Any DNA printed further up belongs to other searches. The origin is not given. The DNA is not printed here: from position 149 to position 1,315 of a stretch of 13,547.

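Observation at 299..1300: Orphan MT-A70-family adenine methyltransferase with a C-terminal HTH, next to tandem palindromic GATC repeats in its own promoter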

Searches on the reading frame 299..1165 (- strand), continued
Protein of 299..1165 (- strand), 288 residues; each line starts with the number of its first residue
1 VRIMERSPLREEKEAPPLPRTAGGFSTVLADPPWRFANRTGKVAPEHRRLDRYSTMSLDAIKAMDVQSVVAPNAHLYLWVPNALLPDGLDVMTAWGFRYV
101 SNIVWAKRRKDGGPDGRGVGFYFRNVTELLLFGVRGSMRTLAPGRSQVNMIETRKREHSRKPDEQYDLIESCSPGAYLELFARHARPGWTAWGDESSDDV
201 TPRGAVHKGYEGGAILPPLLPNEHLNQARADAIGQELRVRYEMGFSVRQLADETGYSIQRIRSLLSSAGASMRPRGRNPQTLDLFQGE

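Call 19: find_encoding_contigs(protein=P0084, flank=10000, max_places=3)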
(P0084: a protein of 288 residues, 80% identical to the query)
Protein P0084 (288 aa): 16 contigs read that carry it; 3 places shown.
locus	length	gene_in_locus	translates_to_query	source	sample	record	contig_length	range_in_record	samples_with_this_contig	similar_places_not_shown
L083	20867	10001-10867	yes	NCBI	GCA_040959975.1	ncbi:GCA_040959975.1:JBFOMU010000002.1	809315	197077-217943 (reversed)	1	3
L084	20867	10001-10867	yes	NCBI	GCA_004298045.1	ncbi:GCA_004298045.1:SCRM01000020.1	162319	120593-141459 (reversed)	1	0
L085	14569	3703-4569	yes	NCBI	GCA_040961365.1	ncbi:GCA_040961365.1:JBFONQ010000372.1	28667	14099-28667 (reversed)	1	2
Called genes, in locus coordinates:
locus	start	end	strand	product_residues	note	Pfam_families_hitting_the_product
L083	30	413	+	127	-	-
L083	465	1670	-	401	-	PF25919:BSH_CusB (faint), PF25997:BSH_YhbJ (faint), PF25989:YknX_C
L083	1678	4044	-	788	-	PF02687:FtsX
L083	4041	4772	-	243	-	PF02463:SMC_N (faint), PF00005:ABC_tran, PF13304:AAA_21 (faint)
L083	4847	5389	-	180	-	PF01292:Ni_hydr_CYTB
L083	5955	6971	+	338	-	PF01548:DEDD_Tnp_IS110, PF02371:Transposase_20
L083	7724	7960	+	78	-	-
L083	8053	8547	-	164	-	-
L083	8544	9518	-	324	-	-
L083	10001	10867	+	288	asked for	PF05063:MT-A70, PF19575:HTH_58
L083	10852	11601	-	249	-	PF09195:Endonuc-BglII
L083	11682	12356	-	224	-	PF00072:Response_reg, PF08281:Sigma70_r4_2 (weak), PF00196:GerE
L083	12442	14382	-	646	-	PF16177:ACAS_N, PF00501:AMP-binding, PF13193:AMP-binding_C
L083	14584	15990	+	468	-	-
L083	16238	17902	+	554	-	PF00083:Sugar_tr, PF07690:MFS_1, PF00083:Sugar_tr (weak)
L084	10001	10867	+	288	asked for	PF05063:MT-A70, PF19575:HTH_58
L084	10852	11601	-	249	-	PF09195:Endonuc-BglII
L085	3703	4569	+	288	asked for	PF05063:MT-A70, PF19575:HTH_58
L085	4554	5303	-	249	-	PF09195:Endonuc-BglII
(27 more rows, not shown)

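Call 24: find_encoding_contigs(protein=P0004, flank=3000, max_places=2)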
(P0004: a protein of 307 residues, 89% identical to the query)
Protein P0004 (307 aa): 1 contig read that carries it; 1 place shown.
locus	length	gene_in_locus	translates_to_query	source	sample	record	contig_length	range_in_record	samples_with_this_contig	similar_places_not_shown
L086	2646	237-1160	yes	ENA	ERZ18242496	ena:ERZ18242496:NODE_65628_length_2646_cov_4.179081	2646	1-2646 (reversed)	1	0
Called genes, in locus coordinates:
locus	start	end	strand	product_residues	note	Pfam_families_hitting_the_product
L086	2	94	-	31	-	?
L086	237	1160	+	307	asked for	PF05063:MT-A70, PF19575:HTH_58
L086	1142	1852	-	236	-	PF09195:Endonuc-BglII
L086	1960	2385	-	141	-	-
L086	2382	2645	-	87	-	?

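Call 25: find_encoding_contigs(protein=P0002, flank=3000, max_places=2)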
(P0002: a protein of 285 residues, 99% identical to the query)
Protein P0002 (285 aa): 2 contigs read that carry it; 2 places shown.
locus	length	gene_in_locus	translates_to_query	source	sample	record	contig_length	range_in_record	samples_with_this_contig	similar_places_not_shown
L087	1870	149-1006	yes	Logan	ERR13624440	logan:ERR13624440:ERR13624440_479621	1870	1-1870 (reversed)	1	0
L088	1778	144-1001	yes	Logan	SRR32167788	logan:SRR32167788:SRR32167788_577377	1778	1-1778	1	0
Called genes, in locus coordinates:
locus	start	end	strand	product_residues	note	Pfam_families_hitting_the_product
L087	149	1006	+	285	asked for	PF05063:MT-A70, PF19575:HTH_58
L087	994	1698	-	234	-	PF09195:Endonuc-BglII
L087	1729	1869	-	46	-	?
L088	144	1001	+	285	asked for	PF05063:MT-A70, PF19575:HTH_58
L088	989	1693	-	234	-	PF09195:Endonuc-BglII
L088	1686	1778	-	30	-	?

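Call 26: find_encoding_contigs(protein=P0006, flank=3000, max_places=4)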
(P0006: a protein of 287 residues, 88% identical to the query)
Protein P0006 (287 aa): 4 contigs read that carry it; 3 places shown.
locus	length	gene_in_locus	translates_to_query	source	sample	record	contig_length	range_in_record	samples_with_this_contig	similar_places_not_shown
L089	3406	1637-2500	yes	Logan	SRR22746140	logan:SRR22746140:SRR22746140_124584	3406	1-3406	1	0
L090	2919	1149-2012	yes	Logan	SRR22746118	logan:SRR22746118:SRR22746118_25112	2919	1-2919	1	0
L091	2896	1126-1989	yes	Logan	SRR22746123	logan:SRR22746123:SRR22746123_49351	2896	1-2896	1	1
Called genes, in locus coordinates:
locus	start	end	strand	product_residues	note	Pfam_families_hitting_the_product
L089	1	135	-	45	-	?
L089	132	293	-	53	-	-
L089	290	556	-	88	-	-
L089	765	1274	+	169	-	-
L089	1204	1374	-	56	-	-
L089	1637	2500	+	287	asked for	PF05063:MT-A70, PF19575:HTH_58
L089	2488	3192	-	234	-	PF09195:Endonuc-BglII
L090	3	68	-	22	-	?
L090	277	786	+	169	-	-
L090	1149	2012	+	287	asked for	PF05063:MT-A70, PF19575:HTH_58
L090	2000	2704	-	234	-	PF09195:Endonuc-BglII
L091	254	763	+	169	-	-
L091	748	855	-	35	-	-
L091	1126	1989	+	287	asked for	PF05063:MT-A70, PF19575:HTH_58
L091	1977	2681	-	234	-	PF09195:Endonuc-BglII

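Call 34: search_solved_structures(query=window:299-1156:-, max_evalue=0.01)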
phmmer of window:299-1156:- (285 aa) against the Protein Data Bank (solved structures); distinct sequences matched with E-value up to 0.01: 35.
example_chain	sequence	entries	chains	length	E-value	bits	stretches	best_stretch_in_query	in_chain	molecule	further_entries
7f4r_A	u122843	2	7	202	2.4e-19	72.9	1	21-192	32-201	MT-a70 family protein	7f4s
7f4l_C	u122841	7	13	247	4.6e-19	72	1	21-192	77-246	MT-a70 family protein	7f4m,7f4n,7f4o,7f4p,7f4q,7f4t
7yi8_B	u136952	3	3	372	1.1e-18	70.7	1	21-192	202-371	MT-a70 family protein | mRNA m(6)A methyltransferase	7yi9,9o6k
8xyl_A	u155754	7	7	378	1.2e-18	70.7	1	21-192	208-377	MT-a70 family protein | mRNA m(6)A methyltransferase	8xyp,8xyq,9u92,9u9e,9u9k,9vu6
8xyx_A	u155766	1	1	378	1.4e-17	67.1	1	21-192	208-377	MT-a70 family protein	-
5il0_A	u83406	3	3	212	3e-15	59.5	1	19-192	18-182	METTL3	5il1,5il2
9g4u_A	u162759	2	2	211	3.1e-15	59.4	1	19-192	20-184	N6-adenosine-methyltransferase catalytic subunit | N(6)-adenosine-methyltransferase catalytic subunit METTL3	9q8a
9g4w_A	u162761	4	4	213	3.2e-15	59.4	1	19-192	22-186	N6-adenosine-methyltransferase catalytic subunit | N(6)-adenosine-methyltransferase catalytic subunit METTL3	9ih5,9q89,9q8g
9g4s_A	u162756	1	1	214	3.2e-15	59.4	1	19-192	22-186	N6-adenosine-methyltransferase catalytic subunit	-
8bn8_AAA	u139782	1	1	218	3.4e-15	59.3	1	19-192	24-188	N6-adenosine-methyltransferase catalytic subunit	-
9r8z_A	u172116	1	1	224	3.7e-15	59.2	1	19-192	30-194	N(6)-adenosine-methyltransferase catalytic subunit METTL3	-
5k7m_A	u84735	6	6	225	3.7e-15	59.2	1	19-192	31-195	N6-adenosine-methyltransferase 70 kDa subunit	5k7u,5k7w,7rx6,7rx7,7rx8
5l6d_A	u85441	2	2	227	3.8e-15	59.1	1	19-192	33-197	N6-adenosine-methyltransferase 70 kDa subunit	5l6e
29vd_A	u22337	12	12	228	3.9e-15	59.1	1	19-192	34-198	N6-adenosine-methyltransferase catalytic subunit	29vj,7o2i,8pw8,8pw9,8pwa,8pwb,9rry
7acd_A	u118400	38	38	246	5e-15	58.8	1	19-192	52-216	N6-adenosine-methyltransferase catalytic subunit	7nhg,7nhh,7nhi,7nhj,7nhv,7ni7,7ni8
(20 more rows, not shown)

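Call 43: search_protein_families(library=pfam, proteins=[L087:994-1698:-], max_evalue=0.001)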
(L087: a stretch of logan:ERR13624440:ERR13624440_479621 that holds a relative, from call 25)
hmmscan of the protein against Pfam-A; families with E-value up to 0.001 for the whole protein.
L087:994-1698:- (234 aa): 1 family
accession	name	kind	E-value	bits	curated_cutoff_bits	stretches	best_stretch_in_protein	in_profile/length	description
PF09195.17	Endonuc-BglII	-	2.8e-28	99.1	26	1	28-220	1-160/163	Restriction endonuclease BglII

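Call 57: predict_structure(alignment_id=A1)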
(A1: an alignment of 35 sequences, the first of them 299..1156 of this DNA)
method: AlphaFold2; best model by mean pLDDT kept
length: 285 residues; sequences in the alignment: 35
mean_pLDDT: 50.5   pTM: 0.42
mean pLDDT of the five models: 50.5, 48.6, 48.2, 48.0, 43.1
residues with pLDDT >= 90: 0; 70-90: 58; 50-70: 55; < 50: 172
segments of 3 or more residues with pLDDT < 50: 1-7, 11-52, 103-124, 134-219, 273-285
pLDDT, mean of each block of 10 residues (from residue 1): 42 42 41 33 39 61 61 59 72 68 44 39 54 45 37 37 40 35 33 33 26 40 70 85 80 76 83 45 38
secondary structure, 60 per line:
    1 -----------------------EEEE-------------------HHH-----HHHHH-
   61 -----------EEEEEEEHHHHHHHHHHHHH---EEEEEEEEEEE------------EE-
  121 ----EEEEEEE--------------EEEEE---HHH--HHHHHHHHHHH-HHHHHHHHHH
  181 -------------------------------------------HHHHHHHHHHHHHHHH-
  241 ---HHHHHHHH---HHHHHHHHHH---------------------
elements in order: E24-27 H55-59 E72-78 H79-91 E95-105 E125-131 E146-150 H159-169 H171-180 H224-239 H244-251 H255-264

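Call 64: search_protein_families(library=pfam, proteins=[L002:10935-12065:-, L015:10880-12709:-, L015:8788-9630:+, L013:4846-5910:-, L013:7684-8544:-, L018:8461-9681:+, L018:10938-12794:+, L027:1656-2762:+, L030:9258-9878:+, L030:10806-11735:+], max_evalue=0.001)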
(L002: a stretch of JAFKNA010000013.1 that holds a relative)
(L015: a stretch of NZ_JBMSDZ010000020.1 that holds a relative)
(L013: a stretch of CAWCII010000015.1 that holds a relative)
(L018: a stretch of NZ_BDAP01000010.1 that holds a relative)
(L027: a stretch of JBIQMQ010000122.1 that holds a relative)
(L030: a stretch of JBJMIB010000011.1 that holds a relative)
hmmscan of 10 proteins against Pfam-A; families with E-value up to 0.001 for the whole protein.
L002:10935-12065:- (376 aa): 0 families

L015:10880-12709:- (609 aa): 9 families
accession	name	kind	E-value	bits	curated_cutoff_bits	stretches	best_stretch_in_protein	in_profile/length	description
PF08241.18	Methyltransf_11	-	5.6e-25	88.3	21.2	1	362-458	1-95/95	Methyltransferase domain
PF13649.12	Methyltransf_25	-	2.2e-21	76.8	27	1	361-454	1-97/97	Methyltransferase domain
PF13489.12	Methyltransf_23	-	8.5e-18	65.1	27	1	342-501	8-160/164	Methyltransferase domain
PF08242.18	Methyltransf_12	-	1.8e-13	51.5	30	1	362-456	1-98/98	Methyltransferase domain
PF13847.12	Methyltransf_31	-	3.6e-13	49.9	27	1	358-475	4-124/145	Methyltransferase domain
PF01209.24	Ubie_methyltran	-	1.9e-11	44.2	20.1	1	347-473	38-166/233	ubiE/COQ5 methyltransferase family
PF00891.24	Methyltransf_2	-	1.5e-06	28.2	22.3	1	340-457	47-163/210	O-methyltransferase domain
PF03141.22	Methyltransf_29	-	4.5e-06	26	23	1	361-460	121-219/506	Putative S-adenosyl-L-methionine-dependent methyltransferase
PF05175.20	MTS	-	0.00073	19.6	23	0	347-455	23-135/170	Methyltransferase small domain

L015:8788-9630:+ (280 aa): 0 families

L013:4846-5910:- (354 aa): 0 families

L013:7684-8544:- (286 aa): 0 families

L018:8461-9681:+ (406 aa): 2 families
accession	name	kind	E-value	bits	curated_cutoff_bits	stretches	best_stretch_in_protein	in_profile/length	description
PF01548.23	DEDD_Tnp_IS110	-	4.3e-41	140.7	29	1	6-161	1-155/155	Transposase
PF02371.22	Transposase_20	-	9e-23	80.9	21.3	1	270-353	2-85/87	Transposase IS116/IS110/IS902 family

L018:10938-12794:+ (618 aa): 4 families
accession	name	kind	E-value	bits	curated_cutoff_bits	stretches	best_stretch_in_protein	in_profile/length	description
PF07728.20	AAA_5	-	2.4e-13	50.7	22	1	329-459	25-139/139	AAA domain (dynein-related subfamily)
PF13401.12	AAA_22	-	5.9e-06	27.1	27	1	267-406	4-104/130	AAA domain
PF13191.12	AAA_16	-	0.00021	22.3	32.6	1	263-396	17-143/167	AAA ATPase domain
PF20720.3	nSTAND3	-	0.00039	20.6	27.2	0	258-294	7-43/155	Novel STAND NTPase 3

L027:1656-2762:+ (368 aa): 2 families
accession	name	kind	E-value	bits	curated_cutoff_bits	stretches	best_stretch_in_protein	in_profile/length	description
PF00072.30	Response_reg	-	2.4e-22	79.6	30.2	1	191-281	22-110/111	Response regulator receiver domain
PF00196.25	GerE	-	2.9e-16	59.3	23.5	1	308-361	3-56/57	Bacterial regulatory proteins, luxR family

L030:9258-9878:+ (206 aa): 0 families

L030:10806-11735:+ (309 aa): 4 families
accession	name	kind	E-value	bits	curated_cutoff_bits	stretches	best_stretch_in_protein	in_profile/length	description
PF00561.26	Abhydrolase_1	-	2.7e-27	96.5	25.8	1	46-291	1-240/245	alpha/beta hydrolase fold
PF12697.13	Abhydrolase_6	-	4e-18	67.3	26.3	1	48-302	1-217/217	Alpha/beta hydrolase family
PF12146.15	Hydrolase_4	-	1e-10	41.8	27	1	47-263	6-205/239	Serine aminopeptidase, S33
PF07224.18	Chlorophyllase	-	2e-05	24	26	1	43-140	40-139/301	Chlorophyllase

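Call 65: search_solved_structures(query=L087:994-1698:-, max_evalue=1, show_alignments=2)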
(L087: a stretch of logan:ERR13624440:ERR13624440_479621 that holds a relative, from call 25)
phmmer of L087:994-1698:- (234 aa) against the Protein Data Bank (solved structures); distinct sequences matched with E-value up to 1: 0.

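Call 68: search_solved_structures(query=A3, max_evalue=1, show_alignments=3)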
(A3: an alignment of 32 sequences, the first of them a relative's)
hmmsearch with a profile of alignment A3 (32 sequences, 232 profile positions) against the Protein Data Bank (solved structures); distinct sequences matched with E-value up to 1: 1.
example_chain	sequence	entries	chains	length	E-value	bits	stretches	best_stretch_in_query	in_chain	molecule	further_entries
1sdo_A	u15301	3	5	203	0.0013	21.8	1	66-171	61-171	BstYI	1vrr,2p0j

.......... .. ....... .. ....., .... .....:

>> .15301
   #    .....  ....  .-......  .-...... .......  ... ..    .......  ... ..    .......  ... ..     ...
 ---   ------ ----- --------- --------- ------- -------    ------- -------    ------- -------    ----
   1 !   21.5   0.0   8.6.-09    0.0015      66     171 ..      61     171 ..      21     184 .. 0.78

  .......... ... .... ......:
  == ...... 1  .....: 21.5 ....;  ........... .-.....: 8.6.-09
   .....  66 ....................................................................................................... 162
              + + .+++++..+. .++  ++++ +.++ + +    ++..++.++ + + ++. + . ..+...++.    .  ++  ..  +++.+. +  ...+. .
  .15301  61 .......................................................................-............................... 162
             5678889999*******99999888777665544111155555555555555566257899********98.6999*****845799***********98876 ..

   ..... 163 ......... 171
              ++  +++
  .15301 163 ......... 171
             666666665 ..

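Call 70: search_dna_similar(query=window:299-1156:-, collection=plasmids, mode=protein, max_evalue=1e-40, max_rows=15)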
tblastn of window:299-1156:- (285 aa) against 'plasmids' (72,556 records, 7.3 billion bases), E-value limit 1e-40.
Records with a match: 17; places in all: 17; records where one place covers at least 80% of the query: 9.
Best place of each record, by identity: 60-80% 17.
By first word of the organism name: Rhizobium 3; Arthrobacter 2; Herbiconiux 2; Roseivivax 1; Roseovarius 1; Yoonia 1; Mycobacteroides 1; Kocuria 1; Xanthomonas 1; Deinococcus 1; and 3 more.
By predicted mobility (MOB-suite, as given by PLSDB): conjugative 10; non-mobilizable 5; mobilizable 2.
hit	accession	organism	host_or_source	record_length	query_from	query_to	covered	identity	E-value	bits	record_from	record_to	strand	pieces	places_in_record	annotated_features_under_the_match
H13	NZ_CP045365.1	Roseivivax sp. THAF40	pure culture,Surface of a polyethylene ...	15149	5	274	95%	77.0%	3e-126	402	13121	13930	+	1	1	MT-A70 family methyltransferase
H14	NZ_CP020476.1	Roseovarius mucosus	Skeletonema marinoi strain RO5AC,Cell ...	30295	5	274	95%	74.4%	5e-121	387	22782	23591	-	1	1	MT-A70 family methyltransferase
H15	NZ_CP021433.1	Yoonia vestfoldensis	Skeletonema marinoi strain RO5AC,Cell ...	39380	5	274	95%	74.4%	5e-121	387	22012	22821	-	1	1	MT-A70 family methyltransferase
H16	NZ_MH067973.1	Arthrobacter sp.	-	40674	1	273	96%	70.0%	4e-112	362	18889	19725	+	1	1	MT-A70 family methyltransferase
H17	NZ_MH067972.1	Arthrobacter sp.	-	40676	1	273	96%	70.0%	4e-112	362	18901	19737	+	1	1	MT-A70 family methyltransferase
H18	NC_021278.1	Mycobacteroides abscessus subsp. bolletii 50594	-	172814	4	274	95%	69.6%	4e-111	359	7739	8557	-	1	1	MT-A70 family methyltransferase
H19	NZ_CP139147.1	Herbiconiux sp. KACC 21604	single cell,Flower of Salvia splendens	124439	5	273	94%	70.0%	3e-113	365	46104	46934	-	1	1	MT-A70 family methyltransferase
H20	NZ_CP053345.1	Herbiconiux sp. SALV-R1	Salvia splendens,cell culture,flower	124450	5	273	94%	70.0%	3e-113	365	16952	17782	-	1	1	MT-A70 family methyltransferase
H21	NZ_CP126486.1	Kocuria rosea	mixed culture,an irradiated device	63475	5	273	94%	68.6%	9e-111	358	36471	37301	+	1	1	MT-A70 family methyltransferase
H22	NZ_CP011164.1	Xanthomonas citri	Citrus x paradisi,cell culture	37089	22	199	62%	72.6%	3e-73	251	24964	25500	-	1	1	MT-A70 family methyltransferase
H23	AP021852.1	Deinococcus grandis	-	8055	22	207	65%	68.4%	2e-69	239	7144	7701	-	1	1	hypothetical protein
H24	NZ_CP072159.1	Rhizobium sp. B230/85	Himalayan blackberry,cell culture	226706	18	199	64%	69.0%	4e-69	238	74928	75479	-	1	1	MT-A70 family methyltransferase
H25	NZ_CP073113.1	Rhizobium rhizogenes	Rosa sp.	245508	18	199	64%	69.0%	4e-69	238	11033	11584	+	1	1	MT-A70 family methyltransferase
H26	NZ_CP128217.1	Agrobacterium fabrum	whole organism,plant root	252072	18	199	64%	69.0%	4e-69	238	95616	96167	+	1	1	MT-A70 family methyltransferase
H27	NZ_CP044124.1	Rhizobium rhizogenes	Rosa sp.,culture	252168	18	199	64%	69.0%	4e-69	238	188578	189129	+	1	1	MT-A70 family methyltransferase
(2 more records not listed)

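Call 71: get_annotated_region(hit=H13, flank=2500)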
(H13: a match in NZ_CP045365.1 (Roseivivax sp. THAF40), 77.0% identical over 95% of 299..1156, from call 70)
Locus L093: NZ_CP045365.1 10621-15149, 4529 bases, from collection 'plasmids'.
description: Roseivivax sp. THAF40 plasmid pTHAF40_e, complete sequence
organism: Roseivivax sp. THAF40 (NCBI taxid 2587858)
taxonomy: Bacteria; Pseudomonadota; Alphaproteobacteria; Rhodobacterales; Roseobacteraceae; Roseivivax; Roseivivax sp. THAF40
host: -; source: pure culture,Surface of a polyethylene microplastic particle present in tank 6 of a marine aquarium ...; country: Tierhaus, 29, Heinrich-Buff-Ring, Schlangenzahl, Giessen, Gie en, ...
typing (MOB-suite, as given by PLSDB): conjugative; relaxase MOBQ; mating-pair formation MPF_T
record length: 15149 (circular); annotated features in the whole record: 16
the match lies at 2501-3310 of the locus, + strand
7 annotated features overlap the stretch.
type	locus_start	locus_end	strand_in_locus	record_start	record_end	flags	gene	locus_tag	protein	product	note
CDS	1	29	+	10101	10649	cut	-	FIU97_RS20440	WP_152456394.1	hypothetical protein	-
CDS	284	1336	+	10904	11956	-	-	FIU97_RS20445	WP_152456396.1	replication initiator protein A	-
CDS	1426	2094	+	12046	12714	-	-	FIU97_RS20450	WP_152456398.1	ParA family protein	-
CDS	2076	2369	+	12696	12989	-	-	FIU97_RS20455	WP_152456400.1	hypothetical protein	-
CDS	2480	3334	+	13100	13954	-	-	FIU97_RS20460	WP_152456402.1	MT-A70 family methyltransferase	-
CDS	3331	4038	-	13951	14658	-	-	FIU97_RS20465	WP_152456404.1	BglII/BstYI family type II restriction endonuclease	GO:0009307 - DNA restriction-modification system [Evidence IEA]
CDS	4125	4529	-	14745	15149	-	-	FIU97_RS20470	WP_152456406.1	PIN domain-containing protein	-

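Call 72: get_annotated_region(hit=H18, flank=2500)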
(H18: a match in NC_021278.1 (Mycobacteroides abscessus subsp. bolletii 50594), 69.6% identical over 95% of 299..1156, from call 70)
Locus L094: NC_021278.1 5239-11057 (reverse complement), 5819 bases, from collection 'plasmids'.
description: Mycobacteroides abscessus subsp. bolletii 50594 plasmid 1, complete sequence
organism: Mycobacteroides abscessus subsp. bolletii 50594 (NCBI taxid 1303024)
taxonomy: Bacteria; Actinomycetota; Actinomycetes; Mycobacteriales; Mycobacteriaceae; Mycobacteroides; Mycobacteroides abscessus; Mycobacteroides abscessus subsp. bolletii 50594
host: -; source: -; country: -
typing (MOB-suite, as given by PLSDB): mobilizable; replicon rep_cluster_1566; relaxase MOBF
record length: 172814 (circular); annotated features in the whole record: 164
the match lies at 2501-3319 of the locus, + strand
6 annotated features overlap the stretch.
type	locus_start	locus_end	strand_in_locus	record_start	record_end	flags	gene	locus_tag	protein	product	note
CDS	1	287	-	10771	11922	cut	-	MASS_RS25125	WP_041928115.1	hypothetical protein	-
CDS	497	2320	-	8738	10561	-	-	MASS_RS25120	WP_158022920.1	AAA family ATPase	-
CDS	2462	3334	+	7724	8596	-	-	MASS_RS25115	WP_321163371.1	MT-A70 family methyltransferase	-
CDS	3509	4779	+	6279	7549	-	-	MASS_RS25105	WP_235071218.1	IS3 family transposase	-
CDS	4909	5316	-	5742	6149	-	-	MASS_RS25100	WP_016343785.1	DUF6262 family protein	-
CDS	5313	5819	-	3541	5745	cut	-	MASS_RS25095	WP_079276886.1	tyrosine-type recombinase/integrase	GO:0015074 - DNA integration [Evidence IEA]; GO:0006310 - DNA recombination [Evidence IEA]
